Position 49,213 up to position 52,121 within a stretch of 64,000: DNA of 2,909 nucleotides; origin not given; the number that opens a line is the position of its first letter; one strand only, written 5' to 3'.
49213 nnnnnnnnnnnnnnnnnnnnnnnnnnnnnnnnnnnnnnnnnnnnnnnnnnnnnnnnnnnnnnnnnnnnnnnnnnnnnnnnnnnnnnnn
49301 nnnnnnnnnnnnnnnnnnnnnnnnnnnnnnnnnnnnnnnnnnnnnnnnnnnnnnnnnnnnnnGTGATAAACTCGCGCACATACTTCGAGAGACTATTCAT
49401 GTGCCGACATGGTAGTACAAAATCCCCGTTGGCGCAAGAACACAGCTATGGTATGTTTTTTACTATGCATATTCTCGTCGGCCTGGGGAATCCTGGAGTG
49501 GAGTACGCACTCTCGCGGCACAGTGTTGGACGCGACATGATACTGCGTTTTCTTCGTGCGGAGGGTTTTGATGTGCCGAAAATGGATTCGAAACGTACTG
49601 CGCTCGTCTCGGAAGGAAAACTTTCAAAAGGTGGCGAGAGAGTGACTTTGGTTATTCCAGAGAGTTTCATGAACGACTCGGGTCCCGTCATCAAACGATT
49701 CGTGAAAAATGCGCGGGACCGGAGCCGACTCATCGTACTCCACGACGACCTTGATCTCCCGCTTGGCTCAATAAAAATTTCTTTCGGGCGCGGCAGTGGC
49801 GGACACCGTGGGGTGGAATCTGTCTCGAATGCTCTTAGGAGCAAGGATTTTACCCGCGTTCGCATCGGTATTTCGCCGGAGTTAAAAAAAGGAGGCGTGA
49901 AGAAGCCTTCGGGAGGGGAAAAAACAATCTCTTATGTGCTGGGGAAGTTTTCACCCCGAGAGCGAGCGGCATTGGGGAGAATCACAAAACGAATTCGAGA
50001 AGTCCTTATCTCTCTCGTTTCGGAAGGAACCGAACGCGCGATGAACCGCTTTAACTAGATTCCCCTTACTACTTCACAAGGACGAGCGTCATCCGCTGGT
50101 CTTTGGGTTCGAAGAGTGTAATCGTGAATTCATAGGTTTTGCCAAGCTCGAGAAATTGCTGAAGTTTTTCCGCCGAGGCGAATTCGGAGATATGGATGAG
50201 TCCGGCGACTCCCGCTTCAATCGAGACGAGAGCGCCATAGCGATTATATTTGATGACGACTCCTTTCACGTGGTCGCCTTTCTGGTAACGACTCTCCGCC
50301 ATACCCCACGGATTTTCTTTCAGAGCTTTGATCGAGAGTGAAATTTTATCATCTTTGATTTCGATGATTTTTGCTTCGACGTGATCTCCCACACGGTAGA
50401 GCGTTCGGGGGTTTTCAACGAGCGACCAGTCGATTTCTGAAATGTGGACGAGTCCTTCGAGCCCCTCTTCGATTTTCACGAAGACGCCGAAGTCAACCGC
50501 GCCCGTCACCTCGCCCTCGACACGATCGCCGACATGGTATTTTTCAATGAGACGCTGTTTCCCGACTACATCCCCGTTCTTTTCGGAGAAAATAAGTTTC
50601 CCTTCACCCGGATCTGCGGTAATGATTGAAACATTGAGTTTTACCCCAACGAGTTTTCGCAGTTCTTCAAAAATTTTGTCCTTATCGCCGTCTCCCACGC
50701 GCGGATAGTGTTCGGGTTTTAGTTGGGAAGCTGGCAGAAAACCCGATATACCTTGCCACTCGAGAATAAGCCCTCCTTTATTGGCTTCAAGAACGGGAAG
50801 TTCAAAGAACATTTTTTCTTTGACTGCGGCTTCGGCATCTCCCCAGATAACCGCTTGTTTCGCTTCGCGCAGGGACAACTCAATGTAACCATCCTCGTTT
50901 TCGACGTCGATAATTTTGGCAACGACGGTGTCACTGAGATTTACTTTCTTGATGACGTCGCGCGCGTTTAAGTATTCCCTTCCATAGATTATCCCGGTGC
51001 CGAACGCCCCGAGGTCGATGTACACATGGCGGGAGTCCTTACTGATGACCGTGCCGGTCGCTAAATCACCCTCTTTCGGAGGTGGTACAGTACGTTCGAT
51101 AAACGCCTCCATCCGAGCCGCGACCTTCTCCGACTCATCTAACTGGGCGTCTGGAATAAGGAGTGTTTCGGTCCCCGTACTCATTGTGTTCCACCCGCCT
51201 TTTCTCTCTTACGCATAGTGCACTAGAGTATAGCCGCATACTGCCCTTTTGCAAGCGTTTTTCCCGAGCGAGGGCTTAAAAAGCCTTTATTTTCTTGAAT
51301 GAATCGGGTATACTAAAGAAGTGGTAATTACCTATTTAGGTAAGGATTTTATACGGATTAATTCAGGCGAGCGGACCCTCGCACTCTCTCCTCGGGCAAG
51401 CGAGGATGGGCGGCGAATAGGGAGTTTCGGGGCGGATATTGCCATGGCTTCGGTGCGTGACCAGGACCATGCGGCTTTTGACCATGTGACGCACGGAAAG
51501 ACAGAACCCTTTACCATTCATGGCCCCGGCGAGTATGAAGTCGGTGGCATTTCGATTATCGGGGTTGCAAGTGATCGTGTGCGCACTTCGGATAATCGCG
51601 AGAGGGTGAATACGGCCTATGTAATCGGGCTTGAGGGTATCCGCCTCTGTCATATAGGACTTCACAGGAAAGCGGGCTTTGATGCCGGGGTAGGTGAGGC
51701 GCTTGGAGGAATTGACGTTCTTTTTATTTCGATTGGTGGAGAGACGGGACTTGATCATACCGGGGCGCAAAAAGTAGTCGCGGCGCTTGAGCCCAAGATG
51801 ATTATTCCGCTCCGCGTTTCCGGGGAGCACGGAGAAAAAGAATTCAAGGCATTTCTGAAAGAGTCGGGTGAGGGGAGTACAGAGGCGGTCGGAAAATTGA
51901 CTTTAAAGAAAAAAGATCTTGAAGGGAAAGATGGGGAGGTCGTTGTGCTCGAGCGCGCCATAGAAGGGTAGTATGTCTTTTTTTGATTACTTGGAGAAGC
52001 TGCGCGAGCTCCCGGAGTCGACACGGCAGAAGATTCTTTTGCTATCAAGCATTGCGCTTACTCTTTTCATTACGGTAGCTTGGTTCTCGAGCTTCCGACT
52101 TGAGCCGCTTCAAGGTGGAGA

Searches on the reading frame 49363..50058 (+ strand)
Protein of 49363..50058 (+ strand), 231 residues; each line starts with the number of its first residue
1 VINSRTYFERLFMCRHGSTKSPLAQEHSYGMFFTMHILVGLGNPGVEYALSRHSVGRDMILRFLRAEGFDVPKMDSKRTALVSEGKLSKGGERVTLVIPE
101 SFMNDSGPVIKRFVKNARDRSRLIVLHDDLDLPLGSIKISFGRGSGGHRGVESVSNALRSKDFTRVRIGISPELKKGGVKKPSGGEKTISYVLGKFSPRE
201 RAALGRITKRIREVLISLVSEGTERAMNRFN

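Call 44: search_protein_families(library=pfam, proteins=[window:49363-50058:+], max_evalue=0.001)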
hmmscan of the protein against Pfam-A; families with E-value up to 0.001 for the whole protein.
window:49363-50058:+ (231 aa): 1 family
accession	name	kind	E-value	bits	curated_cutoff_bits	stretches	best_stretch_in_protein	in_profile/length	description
PF01195.25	Pept_tRNA_hydro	-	1.7e-45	155.5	27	1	37-231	1-183/183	Peptidyl-tRNA hydrolase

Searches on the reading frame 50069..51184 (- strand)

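Call 12: search_protein_families(library=pfam, proteins=[window:50069-51184:-], max_evalue=0.00001)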
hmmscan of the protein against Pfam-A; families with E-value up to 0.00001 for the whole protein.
window:50069-51184:- (371 aa): 4 families
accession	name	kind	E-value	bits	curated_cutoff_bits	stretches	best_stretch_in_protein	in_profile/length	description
PF00575.29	S1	-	5e-43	145.8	22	2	216-286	2-74/74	S1 RNA binding domain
PF23459.1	S1_RRP5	-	3.7e-08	34.3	27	0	300-363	1-66/72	RRP5 S1 domain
PF21710.3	Spt6_S1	-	1.6e-06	28.7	27.5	0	231-287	29-86/91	Spt6, S1/OB domain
PF21543.3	CvfB_2nd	-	7.5e-06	26.2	27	0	264-286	52-75/76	Virulence regulatory factor CvfB, second domain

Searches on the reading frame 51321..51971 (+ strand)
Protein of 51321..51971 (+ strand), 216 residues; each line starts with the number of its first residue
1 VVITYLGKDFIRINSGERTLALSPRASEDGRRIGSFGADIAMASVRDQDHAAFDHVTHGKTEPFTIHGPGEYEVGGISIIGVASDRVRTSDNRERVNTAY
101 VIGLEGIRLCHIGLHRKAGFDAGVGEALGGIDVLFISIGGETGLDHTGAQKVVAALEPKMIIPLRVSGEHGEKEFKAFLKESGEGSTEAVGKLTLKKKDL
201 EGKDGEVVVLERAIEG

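Call 44: search_protein_families(library=pfam, proteins=[window:51321-51971:+], max_evalue=0.001)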
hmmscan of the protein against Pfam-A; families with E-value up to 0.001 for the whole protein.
window:51321-51971:+ (216 aa): 1 family
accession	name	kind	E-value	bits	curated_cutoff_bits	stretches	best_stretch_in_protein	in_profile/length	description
PF13483.12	Lactamase_B_3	-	7.5e-23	81.7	24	1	3-164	2-159/160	Beta-lactamase superfamily domain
